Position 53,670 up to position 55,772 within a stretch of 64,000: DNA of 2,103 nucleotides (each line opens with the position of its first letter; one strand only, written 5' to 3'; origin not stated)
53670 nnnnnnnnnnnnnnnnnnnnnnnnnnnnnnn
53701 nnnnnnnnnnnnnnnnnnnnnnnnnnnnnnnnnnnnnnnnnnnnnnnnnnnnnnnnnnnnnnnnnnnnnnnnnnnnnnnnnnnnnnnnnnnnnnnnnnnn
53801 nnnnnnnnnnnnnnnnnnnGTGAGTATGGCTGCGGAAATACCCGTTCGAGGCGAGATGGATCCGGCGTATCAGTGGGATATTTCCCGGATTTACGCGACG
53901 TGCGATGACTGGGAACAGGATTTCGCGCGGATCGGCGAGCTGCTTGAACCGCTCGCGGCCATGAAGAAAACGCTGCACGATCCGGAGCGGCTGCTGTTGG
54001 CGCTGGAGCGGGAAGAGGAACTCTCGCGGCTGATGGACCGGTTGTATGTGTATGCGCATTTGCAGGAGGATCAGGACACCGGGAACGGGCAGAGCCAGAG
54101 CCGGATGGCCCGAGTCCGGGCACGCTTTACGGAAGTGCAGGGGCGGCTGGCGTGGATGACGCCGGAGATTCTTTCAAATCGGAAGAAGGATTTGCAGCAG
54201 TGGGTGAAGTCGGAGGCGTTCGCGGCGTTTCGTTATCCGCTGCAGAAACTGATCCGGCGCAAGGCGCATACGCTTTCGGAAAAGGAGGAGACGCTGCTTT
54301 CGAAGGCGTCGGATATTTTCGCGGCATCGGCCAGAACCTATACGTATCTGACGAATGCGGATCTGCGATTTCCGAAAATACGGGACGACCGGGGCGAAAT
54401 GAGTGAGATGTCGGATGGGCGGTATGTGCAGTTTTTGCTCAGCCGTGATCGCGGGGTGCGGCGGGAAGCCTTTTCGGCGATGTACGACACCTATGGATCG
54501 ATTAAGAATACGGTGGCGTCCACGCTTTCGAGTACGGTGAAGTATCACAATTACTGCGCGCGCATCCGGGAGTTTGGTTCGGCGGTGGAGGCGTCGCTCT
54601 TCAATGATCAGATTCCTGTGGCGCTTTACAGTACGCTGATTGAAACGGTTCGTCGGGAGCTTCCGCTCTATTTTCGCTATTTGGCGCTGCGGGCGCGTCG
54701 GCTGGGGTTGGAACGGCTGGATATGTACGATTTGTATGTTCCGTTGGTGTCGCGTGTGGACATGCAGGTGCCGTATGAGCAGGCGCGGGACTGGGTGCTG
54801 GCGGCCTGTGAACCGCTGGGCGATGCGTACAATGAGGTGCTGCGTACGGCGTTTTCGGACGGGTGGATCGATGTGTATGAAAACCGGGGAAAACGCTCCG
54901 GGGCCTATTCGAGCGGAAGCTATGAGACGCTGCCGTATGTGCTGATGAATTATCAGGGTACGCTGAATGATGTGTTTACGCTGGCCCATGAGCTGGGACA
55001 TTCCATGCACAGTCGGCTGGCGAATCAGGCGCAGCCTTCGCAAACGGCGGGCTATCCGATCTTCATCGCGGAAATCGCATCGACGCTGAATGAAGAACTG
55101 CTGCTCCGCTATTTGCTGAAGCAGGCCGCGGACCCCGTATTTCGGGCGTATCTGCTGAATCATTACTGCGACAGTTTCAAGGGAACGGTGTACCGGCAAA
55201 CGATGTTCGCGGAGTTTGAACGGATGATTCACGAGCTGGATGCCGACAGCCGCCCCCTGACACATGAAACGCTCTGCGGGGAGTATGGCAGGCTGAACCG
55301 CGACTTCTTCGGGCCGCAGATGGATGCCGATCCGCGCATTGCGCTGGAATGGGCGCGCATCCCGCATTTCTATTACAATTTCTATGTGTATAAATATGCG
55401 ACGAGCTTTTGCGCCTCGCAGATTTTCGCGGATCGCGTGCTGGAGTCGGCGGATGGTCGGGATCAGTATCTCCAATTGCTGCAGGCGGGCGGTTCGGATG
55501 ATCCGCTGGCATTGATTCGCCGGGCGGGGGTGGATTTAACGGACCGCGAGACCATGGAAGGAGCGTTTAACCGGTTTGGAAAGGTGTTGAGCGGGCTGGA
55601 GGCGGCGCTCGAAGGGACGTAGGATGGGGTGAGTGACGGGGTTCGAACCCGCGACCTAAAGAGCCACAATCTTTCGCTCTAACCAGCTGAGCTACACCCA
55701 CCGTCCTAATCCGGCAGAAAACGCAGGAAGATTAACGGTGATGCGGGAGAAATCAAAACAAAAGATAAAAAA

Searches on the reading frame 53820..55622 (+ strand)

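Call 46: search_protein_families(library=pfam, proteins=[window:53820-55622:+], max_evalue=0.001)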
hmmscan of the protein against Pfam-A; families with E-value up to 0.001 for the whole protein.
window:53820-55622:+ (600 aa): 2 families
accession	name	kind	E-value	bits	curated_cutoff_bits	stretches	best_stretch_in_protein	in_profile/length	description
PF01432.26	Peptidase_M3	-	1.4e-76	259.2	27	1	207-583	4-455/457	Peptidase family M3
PF08439.15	Peptidase_M3_N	-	2e-17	63.6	25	1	116-184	1-70/70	Oligopeptidase F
